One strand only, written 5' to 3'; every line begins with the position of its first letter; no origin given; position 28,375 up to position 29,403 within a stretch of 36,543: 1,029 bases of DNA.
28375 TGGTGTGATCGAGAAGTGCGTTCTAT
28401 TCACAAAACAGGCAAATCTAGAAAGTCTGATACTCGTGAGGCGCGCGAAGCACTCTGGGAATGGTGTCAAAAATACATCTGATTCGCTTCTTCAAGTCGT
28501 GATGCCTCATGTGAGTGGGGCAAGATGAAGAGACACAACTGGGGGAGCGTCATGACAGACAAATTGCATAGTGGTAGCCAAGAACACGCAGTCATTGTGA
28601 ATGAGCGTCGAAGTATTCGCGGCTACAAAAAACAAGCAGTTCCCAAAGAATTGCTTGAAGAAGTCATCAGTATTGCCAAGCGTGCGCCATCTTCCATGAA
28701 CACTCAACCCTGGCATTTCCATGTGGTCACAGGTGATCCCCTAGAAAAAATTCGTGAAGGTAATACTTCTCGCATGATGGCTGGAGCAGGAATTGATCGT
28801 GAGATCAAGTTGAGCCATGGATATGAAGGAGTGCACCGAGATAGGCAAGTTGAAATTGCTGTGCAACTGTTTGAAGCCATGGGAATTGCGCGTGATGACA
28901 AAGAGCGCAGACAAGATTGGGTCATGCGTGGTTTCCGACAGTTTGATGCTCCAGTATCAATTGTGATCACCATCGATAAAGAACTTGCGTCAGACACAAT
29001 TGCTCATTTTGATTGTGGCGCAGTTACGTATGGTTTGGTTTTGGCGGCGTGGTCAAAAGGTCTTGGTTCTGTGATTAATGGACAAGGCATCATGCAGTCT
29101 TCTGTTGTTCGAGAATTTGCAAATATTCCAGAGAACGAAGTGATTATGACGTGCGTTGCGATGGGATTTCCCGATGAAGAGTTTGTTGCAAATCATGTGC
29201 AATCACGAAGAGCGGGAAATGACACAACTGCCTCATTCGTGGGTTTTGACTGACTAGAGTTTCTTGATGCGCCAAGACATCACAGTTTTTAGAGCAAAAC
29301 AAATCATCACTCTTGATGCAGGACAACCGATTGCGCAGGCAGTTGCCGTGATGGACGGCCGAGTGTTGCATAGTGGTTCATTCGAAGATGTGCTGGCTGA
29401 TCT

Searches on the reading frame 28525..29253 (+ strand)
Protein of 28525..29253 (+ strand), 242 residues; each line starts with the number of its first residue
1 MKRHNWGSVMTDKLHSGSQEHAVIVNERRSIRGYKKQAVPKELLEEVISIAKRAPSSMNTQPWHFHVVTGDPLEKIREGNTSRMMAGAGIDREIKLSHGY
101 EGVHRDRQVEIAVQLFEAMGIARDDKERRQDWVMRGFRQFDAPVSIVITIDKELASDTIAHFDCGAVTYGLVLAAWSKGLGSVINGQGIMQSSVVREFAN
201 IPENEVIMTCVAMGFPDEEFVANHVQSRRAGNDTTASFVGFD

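Call 4: search_protein_families(library=pfam, proteins=[window:28525-29253:+])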
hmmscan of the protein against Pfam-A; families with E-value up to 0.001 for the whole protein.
window:28525-29253:+ (242 aa): 2 families
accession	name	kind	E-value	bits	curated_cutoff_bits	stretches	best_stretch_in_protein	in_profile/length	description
PF00881.29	Nitroreductase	-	2.5e-29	103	23.5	1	26-214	2-166/167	Nitroreductase family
PF14512.11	TM1586_NiRdase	-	8.8e-11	42.3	27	1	45-74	161-190/215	Putative TM nitroreductase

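Call 45: search_protein_families(library=ncbifam, proteins=[window:28552-29253:+], max_evalue=0.01)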
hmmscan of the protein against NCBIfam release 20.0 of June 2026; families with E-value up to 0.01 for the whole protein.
window:28552-29253:+ (233 aa): 9 families
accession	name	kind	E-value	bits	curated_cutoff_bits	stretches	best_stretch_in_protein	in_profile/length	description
TIGR03553.1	F420_FbiB_CTERM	equivalog_domain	2.2e-11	43.9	249.55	2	146-214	114-182/194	F420 biosynthesis protein FbiB, C-terminal domain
TIGR02476.1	BluB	equivalog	1.2e-10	41.1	150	1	15-62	12-59/205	5,6-dimethylbenzimidazole synthase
NF009810.0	PRK13294.1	equivalog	3.2e-10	39.5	304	2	13-61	255-303/449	coenzyme F420-0:L-glutamate ligase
NF008033.1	PRK10765.1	equivalog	5.8e-08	32.5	223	2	144-210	96-163/240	oxygen-insensitive NADPH nitroreductase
NF003768.0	PRK05365.1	equivalog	4.1e-07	29.7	152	1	11-62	13-64/200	malonic semialdehyde reductase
NF008088.0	PRK10828.1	equivalog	7e-07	29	183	1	17-68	8-59/183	NAD(P)H nitroreductase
NF008275.0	PRK11053.1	equivalog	2.3e-06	27.2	227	1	15-61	6-53/217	oxygen-insensitive NAD(P)H nitroreductase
NF047509.1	Rv3131_FMN_oxido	subfamily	2.9e-06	27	199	1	38-90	2-52/319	Acg family FMN-binding oxidoreductase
NF005901.0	PRK07877.1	equivalog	8.5e-06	24.3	476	1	21-59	363-401/722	Rv1355c family protein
